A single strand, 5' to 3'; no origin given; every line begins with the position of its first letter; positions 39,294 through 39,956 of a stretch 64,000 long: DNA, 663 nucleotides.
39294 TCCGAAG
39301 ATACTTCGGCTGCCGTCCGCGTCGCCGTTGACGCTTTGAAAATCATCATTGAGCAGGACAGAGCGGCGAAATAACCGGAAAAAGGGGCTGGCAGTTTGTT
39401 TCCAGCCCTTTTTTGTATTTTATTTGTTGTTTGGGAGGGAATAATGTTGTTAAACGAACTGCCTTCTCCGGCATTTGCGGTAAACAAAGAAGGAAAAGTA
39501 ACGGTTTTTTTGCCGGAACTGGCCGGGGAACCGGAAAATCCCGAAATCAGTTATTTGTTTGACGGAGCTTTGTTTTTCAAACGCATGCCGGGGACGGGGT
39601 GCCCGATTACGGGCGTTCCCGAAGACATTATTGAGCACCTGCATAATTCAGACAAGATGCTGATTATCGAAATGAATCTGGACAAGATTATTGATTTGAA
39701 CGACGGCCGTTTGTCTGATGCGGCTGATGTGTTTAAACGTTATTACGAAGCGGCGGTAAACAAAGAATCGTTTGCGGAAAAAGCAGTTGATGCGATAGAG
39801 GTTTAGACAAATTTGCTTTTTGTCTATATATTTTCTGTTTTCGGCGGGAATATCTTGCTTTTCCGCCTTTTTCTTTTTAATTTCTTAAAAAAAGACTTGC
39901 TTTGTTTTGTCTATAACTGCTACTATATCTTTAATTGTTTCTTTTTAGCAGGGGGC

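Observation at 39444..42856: Tandemly duplicated two-gene cassette (small acidic protein plus large basic protein) with no recognisable family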

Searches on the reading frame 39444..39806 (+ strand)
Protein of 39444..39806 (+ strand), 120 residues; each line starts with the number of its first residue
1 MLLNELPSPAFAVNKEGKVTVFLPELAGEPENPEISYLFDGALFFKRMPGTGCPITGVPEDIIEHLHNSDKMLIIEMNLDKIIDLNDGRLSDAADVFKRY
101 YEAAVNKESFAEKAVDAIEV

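Call 3: search_protein_families(library=pfam, proteins=[window:39444-39806:+], max_evalue=1)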
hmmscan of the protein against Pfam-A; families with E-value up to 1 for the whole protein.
window:39444-39806:+ (120 aa): 0 families

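Call 4: search_protein_families(library=ncbifam, proteins=[window:39444-39806:+], max_evalue=1)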
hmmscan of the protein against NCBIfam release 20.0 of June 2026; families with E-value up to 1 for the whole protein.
window:39444-39806:+ (120 aa): 0 families

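Call 7: search_protein_families(library=phrogs, proteins=[window:39444-39806:+], max_evalue=1)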
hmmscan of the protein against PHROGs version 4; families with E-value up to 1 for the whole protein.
window:39444-39806:+ (120 aa): 0 families

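Call 8: search_protein_families(library=padloc, proteins=[window:39444-39806:+], max_evalue=1)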
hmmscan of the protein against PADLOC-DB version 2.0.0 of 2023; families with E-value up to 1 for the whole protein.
window:39444-39806:+ (120 aa): 0 families

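Call 9: search_solved_structures(query=window:39444-39806:+, max_evalue=10)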
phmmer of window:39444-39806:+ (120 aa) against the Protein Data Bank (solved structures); distinct sequences matched with E-value up to 10: 3.
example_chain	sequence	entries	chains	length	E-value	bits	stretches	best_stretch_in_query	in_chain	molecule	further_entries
6sdb_A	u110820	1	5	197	1.4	12.1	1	13-52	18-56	Titin,Decorin,Titin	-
9euz_A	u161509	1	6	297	1.4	12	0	69-93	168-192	Uncharacterized protein TM_1410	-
2aam_A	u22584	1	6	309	1.5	11.9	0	68-93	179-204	Hypothetical protein TM1410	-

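Call 12: find_homologous_proteins(query=window:39444-39806:+, max_evalue=0.001)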
Query window:39444-39806:+ (120 aa): 19 proteins with E <= 0.001 among 25 candidates.
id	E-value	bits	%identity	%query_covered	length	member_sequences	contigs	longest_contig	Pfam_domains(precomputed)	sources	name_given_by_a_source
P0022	1.2e-70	252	98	100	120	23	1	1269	-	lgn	-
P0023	5.8e-69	247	93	100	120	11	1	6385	-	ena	-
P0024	3.5e-66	238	90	100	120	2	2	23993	-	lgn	-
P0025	4.4e-61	222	83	100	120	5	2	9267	-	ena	-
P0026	5.6e-57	208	77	98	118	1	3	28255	-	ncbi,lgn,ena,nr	ncbi:MAG: hypothetical protein IJ752_04950 [Alphaproteobacteria bacterium]|nr:hypothetical protein [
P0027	1.7e-56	207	79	97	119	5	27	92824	-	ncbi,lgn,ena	-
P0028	4.1e-56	206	76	98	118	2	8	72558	-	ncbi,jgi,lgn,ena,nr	ncbi:MAG: hypothetical protein IJ846_03430 [Alphaproteobacteria bacterium]|nr:hypothetical protein [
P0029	1.4e-55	204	75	98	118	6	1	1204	-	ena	-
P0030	4.1e-54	199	75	98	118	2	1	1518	-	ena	-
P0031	7.6e-54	198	71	98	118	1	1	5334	-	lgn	-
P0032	3.8e-53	196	72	98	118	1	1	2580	-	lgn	-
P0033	3.0e-52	193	77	92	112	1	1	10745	-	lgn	-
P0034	1.1e-51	191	74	97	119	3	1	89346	-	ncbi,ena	-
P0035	1.7e-50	188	71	98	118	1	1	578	-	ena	-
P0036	4.4e-48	180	69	98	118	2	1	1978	-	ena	-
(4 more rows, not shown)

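Call 21: find_related_loci(query=A2, collection=genome_contigs, flank=10000)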
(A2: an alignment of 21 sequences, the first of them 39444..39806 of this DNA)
Query A2 (120 aa) in genome_contigs; peptide patterns used: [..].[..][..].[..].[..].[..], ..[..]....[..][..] (x = any residue, [..] = any of these).
256 stretches matched a pattern; 10 encode a relative of the query (tblastn E <= 1e-3); 10 distinct loci.
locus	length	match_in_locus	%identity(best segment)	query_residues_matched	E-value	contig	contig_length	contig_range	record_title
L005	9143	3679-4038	92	1-120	1e-73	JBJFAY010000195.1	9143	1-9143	MAG: Alphaproteobacteria bacterium isolate PUUB15_bin.049 NODE_8174_length_9143_cov_4.455766, whole genome shotgun seque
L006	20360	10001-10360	84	1-120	3e-67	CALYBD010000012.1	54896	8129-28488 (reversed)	MAG: uncultured Alphaproteobacteria bacterium isolate BRZ_CT__bin99 genome assembly, contig: BRZ_CT__NODE_928_length_548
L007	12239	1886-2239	77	1-118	3e-63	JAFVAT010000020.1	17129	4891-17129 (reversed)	MAG: Alphaproteobacteria bacterium isolate RGIG5000 Roe_deer_Rumen-5__c3160, whole genome shotgun sequence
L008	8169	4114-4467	76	1-118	2e-62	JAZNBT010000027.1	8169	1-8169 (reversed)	MAG: Alphaproteobacteria bacterium isolate T1900044741_TS20190207.MAGScoT_cleanbin_000004 SGB_2063_k141_2358010, whole g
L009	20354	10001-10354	76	1-118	5e-62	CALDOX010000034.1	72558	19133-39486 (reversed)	MAG TPA_asm: uncultured Alphaproteobacteria bacterium isolate SRR6425755_bin.60_CONCOCT_v1.1_MAG genome assembly, contig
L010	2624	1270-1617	74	1-116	1e-57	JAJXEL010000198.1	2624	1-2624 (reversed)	MAG: Alphaproteobacteria bacterium isolate C13_60.fa NODE_14417_length_2624_cov_4.332814, whole genome shotgun sequence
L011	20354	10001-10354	69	1-118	4e-56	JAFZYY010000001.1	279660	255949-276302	MAG: Alphaproteobacteria bacterium isolate RGIG8225 Water_buffalos_Rumen-5__c10944, whole genome shotgun sequence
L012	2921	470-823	69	1-118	4e-55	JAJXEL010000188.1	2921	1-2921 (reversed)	MAG: Alphaproteobacteria bacterium isolate C13_60.fa NODE_12347_length_2921_cov_4.267969, whole genome shotgun sequence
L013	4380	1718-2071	67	1-118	8e-54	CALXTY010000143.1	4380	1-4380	MAG: uncultured Alphaproteobacteria bacterium isolate BRZ_DM__bin96 genome assembly, contig: BRZ_DM__NODE_27346_length_4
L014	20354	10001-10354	57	1-118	1e-47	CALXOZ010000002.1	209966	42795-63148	MAG: uncultured Alphaproteobacteria bacterium isolate BRZ_E__bin160 genome assembly, contig: BRZ_E__NODE_36_length_20996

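Call 22: predict_structure(alignment_id=A2)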
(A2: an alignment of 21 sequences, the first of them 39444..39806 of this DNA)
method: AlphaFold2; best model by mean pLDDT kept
length: 120 residues; sequences in the alignment: 21
mean_pLDDT: 86.4   pTM: 0.78
mean pLDDT of the five models: 86.4, 85.9, 82.2, 51.4, 44.4
residues with pLDDT >= 90: 66; 70-90: 42; 50-70: 4; < 50: 8
segments of 3 or more residues with pLDDT < 50: 114-120
pLDDT, mean of each block of 10 residues (from residue 1): 75 96 89 91 89 90 93 93 89 90 93 49
secondary structure, 60 per line:
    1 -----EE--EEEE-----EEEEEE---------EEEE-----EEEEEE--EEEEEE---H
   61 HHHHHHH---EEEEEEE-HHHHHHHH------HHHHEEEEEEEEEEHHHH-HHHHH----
elements in order: E10-13 E19-24 E34-37 E43-48 E51-56 H60-67 E71-77 H79-86 H93-96 E97-106 H107-110 H112-116

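Call 30: fold_search(model_id=the predicted structure, library=pdb)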
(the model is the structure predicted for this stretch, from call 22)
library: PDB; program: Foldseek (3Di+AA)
matches with E <= 10: 259; with E <= 0.001: 0
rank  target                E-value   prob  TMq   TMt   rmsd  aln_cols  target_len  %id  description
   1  2zj6                  5.5e-01  0.20  0.26  0.07   7.5        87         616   10  Crystal structure of D337A mutant of Pseudomonas sp. MIS38 lipase (released 2008-12-02)
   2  2z8x                  7.1e-01  0.16  0.26  0.07   7.5        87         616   10  Crystal structure of extracellular lipase from Pseudomonas sp. MIS38 (released 2007-10-30)
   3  2z8z                  7.1e-01  0.16  0.26  0.07   7.5        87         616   11  Crystal structure of a platinum-bound S445C mutant of Pseudomonas sp. MIS38 lipase (released 2007-10-30)
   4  2e6l                  7.6e-01  0.03  0.15  0.12  16.6        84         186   11  structure of mouse WRN exonuclease domain (released 2007-01-16)
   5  3a6z_A                9.8e-01  0.18  0.25  0.06   6.5        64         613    9  Crystal structure of Pseudomonas sp. MIS38 lipase (PML) in the open conformation following dialysis against Ca-free bu (released 2010-05-26)
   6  3bn8_B                1.1e+00  0.08  0.18  0.19  12.9        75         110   15  Crystal structure of a putative sterol carrier protein type 2 (af1534) from archaeoglobus fulgidus dsm 4304 at 2.11 A  (released 2007-12-25)
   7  2qua                  1.2e+00  0.11  0.24  0.07   6.9        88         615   10  Crystal structure of LipA from Serratia marcescens (released 2007-08-28)
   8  6k19_A                1.3e+00  0.10  0.17  0.11   5.6        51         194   12  Crystal structure of EXD2 exonuclease domain soaked in Mg (released 2019-05-22)
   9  6z1x                  1.3e+00  0.06  0.18  0.19  14.4        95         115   12  Crystal structure of human steroid carrier protein SL (SCP-2L) mutant V83C (released 2021-03-03)
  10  6k1e_A                1.4e+00  0.09  0.17  0.11   5.6        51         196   12  Crystal structure of EXD2 exonuclease domain soaked in Mg and GMP (released 2019-05-22)
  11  6k1c_A                1.4e+00  0.07  0.16  0.11   6.0        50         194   12  Crystal structure of EXD2 exonuclease domain soaked in Mg and dGMP (released 2019-05-22)
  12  2azo_A                1.5e+00  0.06  0.25  0.16  10.3       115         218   13  DNA MISMATCH REPAIR PROTEIN MUTH FROM E. COLI (released 1998-05-20)
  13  7aq5_B                1.6e+00  0.15  0.25  0.06   9.4        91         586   15  Pseudomonas stutzeri nitrous oxide reductase mutant, H583N (released 2021-01-13)
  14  6z1w                  1.6e+00  0.04  0.18  0.18  14.0        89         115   12  Crystal structure of human steroid carrier protein SL (SCP-2L) mutant A100C (released 2021-03-03)
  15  7ljo                  1.6e+00  0.03  0.18  0.08  13.1       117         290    3  Structure of the Bacteroides fragilis CD-NTase CdnB in complex with ADP (released 2021-06-02)
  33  9oti_D                2.7e+00  0.07  0.17  0.10   6.2        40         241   20  GATOR2 complex bound to arginine sensor CASTOR1 (released 2025-10-01)
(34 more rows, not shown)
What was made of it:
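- On Any solved structure (PDB) or viral predicted structure (BFVD): Foldseek: A against PDB best E 0.55, TM 0.26 (call 30).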

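Call 34: search_protein_families(library=pfam, proteins=[L008:1810-2610:+, L011:9224-9982:+], max_evalue=1)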
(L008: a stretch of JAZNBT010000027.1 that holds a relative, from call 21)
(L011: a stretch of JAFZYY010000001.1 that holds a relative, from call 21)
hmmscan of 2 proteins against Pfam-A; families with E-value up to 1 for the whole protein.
L008:1810-2610:+ (266 aa): 3 families
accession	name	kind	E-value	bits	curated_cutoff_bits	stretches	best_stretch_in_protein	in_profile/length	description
PF20573.4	DUF6782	-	1.3e-23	83.9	27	1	4-188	35-231/241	Putative metallopeptidase family (DUF6782)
PF13058.12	DUF3920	-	0.07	13.8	27.3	1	53-103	72-117/126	Protein of unknown function (DUF3920)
PF07317.18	PilZN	-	0.074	13.4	23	1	47-102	12-72/107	Flagellar regulator YcgR, PilZN domain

L011:9224-9982:+ (252 aa): 1 family
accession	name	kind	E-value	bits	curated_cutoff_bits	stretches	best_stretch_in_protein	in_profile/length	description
PF08956.15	DUF1869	-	0.073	13.4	21.3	1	151-179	8-37/59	Domain of unknown function (DUF1869)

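Call 50: find_homologous_proteins(query=A3, max_evalue=0.01)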
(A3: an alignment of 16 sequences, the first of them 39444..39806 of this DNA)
Query A3 (16 sequences) (120 aa, profile of the alignment): 32 proteins with E <= 0.01 among 2630 candidates.
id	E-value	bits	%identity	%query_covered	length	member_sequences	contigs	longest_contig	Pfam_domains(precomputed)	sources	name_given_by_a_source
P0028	6.0e-59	215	76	98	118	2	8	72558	-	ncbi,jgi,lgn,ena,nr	ncbi:MAG: hypothetical protein IJ846_03430 [Alphaproteobacteria bacterium]|nr:hypothetical protein [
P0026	9.2e-59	214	77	98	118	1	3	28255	-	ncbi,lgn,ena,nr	ncbi:MAG: hypothetical protein IJ752_04950 [Alphaproteobacteria bacterium]|nr:hypothetical protein [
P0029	1.1e-58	214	75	98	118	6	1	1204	-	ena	-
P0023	4.4e-58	212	93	100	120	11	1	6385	-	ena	-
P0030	1.1e-57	211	75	98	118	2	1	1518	-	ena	-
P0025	1.7e-57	210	83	100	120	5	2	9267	-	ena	-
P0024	2.1e-57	210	90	100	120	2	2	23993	-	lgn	-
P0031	2.2e-57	210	71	98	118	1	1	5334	-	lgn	-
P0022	4.5e-57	209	98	100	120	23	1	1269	-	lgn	-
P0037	4.8e-57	209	68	98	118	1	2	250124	-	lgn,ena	-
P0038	9.8e-57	208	66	98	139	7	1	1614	-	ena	-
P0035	6.2e-56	205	71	98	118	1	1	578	-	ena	-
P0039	7.4e-56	205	67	98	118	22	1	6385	-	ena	-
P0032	8.3e-55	202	72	98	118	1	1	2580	-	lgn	-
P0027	2.1e-54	200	79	97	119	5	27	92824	-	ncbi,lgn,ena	-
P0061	8.1e-40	153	40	95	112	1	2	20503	-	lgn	-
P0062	2.2e-39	152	42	96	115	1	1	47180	-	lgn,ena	-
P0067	5.0e-36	141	42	94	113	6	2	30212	-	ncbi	-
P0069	3.8e-29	119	39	88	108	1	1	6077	-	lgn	-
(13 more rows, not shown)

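Call 51: find_related_loci(query=A3, collection=metagenome_contigs, flank=6000)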
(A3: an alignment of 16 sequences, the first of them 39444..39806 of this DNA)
Query A3 (120 aa) in metagenome_contigs; peptide patterns used: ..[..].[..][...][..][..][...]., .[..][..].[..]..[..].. (x = any residue, [..] = any of these).
153 stretches matched a pattern; 1 encode a relative of the query (tblastn E <= 1e-3); 1 distinct loci.
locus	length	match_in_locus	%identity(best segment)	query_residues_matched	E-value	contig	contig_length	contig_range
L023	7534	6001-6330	44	1-110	2e-27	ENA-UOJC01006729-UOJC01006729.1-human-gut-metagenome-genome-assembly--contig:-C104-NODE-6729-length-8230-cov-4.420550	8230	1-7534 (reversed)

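Call 52: find_encoding_contigs(protein=P0067, flank=8000, max_places=2)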
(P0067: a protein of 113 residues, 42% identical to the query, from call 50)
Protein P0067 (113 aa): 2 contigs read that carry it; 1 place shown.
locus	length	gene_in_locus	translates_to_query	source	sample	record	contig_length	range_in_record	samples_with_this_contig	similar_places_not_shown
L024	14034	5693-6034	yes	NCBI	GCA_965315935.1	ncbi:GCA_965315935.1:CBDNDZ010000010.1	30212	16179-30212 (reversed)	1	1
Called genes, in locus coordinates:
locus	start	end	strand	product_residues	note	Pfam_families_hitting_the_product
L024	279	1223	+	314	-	PF01134:GIDA (faint), PF01266:DAO (faint), PF07992:Pyr_redox_2, PF13738:Pyr_redox_3, PF00070:Pyr_redox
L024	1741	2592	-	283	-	PF00561:Abhydrolase_1, PF12146:Hydrolase_4, PF12697:Abhydrolase_6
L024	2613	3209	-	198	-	PF00691:OmpA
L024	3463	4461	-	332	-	PF14057:GGGtGRT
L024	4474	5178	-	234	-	-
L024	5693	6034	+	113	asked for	-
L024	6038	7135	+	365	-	-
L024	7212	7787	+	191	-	PF02525:Flavodoxin_2, PF03358:FMN_red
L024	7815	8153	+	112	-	-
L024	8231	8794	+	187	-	-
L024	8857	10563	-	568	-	-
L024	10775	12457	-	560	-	PF00005:ABC_tran, PF02463:SMC_N (faint), PF13476:AAA_23 (faint), PF13555:AAA_29 (faint), PF13304:AAA_21 (faint), PF12848:ABC_tran_Xtn, PF00005:ABC_tran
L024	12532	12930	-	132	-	PF03724:META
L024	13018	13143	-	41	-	-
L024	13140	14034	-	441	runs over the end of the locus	PF12799:LRR_4 (faint)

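Call 53: find_encoding_contigs(protein=P0062, flank=8000, max_places=2)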
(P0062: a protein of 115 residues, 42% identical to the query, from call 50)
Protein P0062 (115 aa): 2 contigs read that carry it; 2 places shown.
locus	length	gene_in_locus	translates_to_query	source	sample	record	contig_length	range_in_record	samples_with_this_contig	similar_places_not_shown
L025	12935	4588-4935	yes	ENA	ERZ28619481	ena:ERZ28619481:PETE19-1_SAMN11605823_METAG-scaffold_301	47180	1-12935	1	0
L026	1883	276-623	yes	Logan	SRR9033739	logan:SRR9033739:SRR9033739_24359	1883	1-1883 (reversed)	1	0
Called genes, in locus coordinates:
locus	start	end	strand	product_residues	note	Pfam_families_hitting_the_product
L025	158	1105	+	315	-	PF00890:FAD_binding_2 (faint), PF01134:GIDA (faint), PF01266:DAO (faint), PF03486:HI0933_like (faint), PF07992:Pyr_redox_2, PF13738:Pyr_redox_3, PF00070:Pyr_redox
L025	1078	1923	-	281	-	PF00561:Abhydrolase_1, PF12146:Hydrolase_4, PF12697:Abhydrolase_6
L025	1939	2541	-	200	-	PF00691:OmpA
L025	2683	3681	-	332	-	PF14057:GGGtGRT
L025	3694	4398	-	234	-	-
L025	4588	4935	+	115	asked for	-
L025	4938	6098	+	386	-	-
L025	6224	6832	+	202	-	PF02525:Flavodoxin_2, PF03358:FMN_red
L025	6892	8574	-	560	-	PF00005:ABC_tran, PF00931:NB-ARC (faint), PF02463:SMC_N (faint), PF13401:AAA_22 (faint), PF13555:AAA_29 (faint), PF13304:AAA_21 (faint), PF12848:ABC_tran_Xtn, PF00005:ABC_tran, +1 more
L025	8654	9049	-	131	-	PF03724:META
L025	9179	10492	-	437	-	-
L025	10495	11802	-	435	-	-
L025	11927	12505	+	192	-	PF12464:Mac, PF00132:Hexapep, PF14602:Hexapep_2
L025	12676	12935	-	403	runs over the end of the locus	-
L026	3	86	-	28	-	?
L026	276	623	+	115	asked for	-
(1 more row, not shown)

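Call 54: find_encoding_contigs(protein=P0061, flank=8000, max_places=2)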
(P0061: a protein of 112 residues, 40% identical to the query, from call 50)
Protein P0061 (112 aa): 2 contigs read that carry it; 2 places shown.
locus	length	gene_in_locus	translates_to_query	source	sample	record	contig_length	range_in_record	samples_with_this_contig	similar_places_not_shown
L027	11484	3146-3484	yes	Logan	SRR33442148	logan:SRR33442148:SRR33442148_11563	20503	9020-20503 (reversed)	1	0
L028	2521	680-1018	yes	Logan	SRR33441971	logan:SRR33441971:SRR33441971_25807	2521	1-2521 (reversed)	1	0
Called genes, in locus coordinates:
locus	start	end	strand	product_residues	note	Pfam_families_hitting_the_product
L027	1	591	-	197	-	?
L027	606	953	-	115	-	-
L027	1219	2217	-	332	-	PF14057:GGGtGRT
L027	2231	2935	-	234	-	-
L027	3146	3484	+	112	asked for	-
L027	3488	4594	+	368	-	-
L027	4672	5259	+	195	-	PF02525:Flavodoxin_2, PF03358:FMN_red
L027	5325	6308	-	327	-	-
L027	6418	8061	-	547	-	PF06418:CTP_synth_N, PF00117:GATase, PF07722:Peptidase_C26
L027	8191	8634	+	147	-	-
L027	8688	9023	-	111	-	PF01502:PRA-CH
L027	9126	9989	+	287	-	PF01817:CM_2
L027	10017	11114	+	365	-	PF00155:Aminotran_1_2, PF00266:Aminotran_5 (weak), PF01041:DegT_DnrJ_EryC1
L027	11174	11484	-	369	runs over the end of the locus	PF09898:DUF2125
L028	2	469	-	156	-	?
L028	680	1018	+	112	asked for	-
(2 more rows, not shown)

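Call 55: find_encoding_contigs(protein=P0069, flank=8000, max_places=2)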
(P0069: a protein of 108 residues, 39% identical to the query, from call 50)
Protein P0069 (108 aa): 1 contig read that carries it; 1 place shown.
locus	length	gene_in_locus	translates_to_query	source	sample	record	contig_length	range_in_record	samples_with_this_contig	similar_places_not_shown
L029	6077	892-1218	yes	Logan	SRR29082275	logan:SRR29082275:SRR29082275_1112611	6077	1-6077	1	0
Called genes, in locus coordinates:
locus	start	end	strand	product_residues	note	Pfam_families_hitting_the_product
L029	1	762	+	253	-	?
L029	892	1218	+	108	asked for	-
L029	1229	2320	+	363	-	-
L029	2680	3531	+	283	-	PF00140:Sigma70_r1_2, PF04542:Sigma70_r2, PF04545:Sigma70_r4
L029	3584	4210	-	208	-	PF13505:OMP_b-brl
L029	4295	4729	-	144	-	PF02050:FliJ (weak)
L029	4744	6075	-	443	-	?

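Call 61: list_cluster_members(proteins=[window:39444-39806:+, window:39964-41295:+, window:41319-41675:+, window:41702-42856:+])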
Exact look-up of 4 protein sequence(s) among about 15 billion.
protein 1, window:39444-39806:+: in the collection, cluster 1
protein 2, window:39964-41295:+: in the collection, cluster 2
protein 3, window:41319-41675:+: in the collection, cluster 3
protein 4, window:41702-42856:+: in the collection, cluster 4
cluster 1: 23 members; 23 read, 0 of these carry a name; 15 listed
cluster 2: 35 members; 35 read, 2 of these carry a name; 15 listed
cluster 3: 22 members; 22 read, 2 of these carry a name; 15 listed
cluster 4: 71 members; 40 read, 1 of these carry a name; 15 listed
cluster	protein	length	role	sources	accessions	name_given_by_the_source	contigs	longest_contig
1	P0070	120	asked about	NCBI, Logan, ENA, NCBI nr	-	-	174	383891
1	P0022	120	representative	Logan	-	-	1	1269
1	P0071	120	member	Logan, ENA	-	-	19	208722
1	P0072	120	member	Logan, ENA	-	-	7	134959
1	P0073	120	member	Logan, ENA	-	-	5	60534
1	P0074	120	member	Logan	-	-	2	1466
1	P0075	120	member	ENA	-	-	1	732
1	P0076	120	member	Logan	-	-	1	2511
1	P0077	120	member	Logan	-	-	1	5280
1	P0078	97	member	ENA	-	-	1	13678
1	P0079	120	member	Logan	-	-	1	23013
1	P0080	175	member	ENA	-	-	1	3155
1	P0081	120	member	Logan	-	-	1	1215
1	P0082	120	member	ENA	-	-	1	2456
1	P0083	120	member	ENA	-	-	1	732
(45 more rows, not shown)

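Call 67: fold_search(model_id=the predicted structure, library=viral)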
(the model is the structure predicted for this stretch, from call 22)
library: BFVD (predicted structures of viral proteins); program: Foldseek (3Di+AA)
matches with E <= 10: 291; with E <= 0.001: 0
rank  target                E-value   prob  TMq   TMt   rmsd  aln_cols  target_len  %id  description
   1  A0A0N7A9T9            8.8e-03  0.96  0.44  0.33   6.7       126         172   13  (no name in the UniProt tables at hand)
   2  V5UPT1                2.1e-01  0.91  0.54  0.42   5.2       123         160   11  (no name in the UniProt tables at hand)
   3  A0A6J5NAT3            2.9e-01  0.08  0.22  0.11  18.2       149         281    9  Uncharacterized protein [uncultured Caudovirales phage]
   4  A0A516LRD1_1          3.3e-01  0.30  0.24  0.04   9.4        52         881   21  (no name in the UniProt tables at hand)
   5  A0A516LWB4            3.3e-01  0.23  0.21  0.08   5.8        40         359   22  (no name in the UniProt tables at hand)
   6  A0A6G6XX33            3.3e-01  0.12  0.21  0.09  10.3        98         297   13  (no name in the UniProt tables at hand)
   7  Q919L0                3.8e-01  0.20  0.38  0.30   9.3       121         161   12  Uncharacterized protein [Culex nigripalpus nucleopolyhedrovirus (isolate Florida/1997)]
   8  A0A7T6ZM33            5.2e-01  0.06  0.21  0.20  14.6       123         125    9  Uncharacterized protein [Providencia phage PSTRCR_120]
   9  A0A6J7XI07            5.9e-01  0.06  0.17  0.15  12.8        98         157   12  Uncharacterized protein [uncultured Caudovirales phage]
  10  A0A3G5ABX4            6.2e-01  0.09  0.20  0.09  12.4        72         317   15  Uncharacterized protein [Hyperionvirus sp.]
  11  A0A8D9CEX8            7.1e-01  0.03  0.21  0.12  16.2       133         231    8  Putative protease [uncultured marine phage]
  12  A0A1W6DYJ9            7.5e-01  0.13  0.26  0.22   7.4        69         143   16  Uncharacterized protein [Aeromonas phage phiA8-29]
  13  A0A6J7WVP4            7.5e-01  0.11  0.23  0.13  11.5        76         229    8  Uncharacterized protein [uncultured Caudovirales phage]
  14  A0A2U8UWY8            7.5e-01  0.06  0.19  0.03  15.8        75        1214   19  DNA polymerase [Escherichia phage Gostya9]
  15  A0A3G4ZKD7            8.6e-01  0.01  0.11  0.04  17.9       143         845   10  Ankyrin repeat protein [Terrestrivirus sp.]
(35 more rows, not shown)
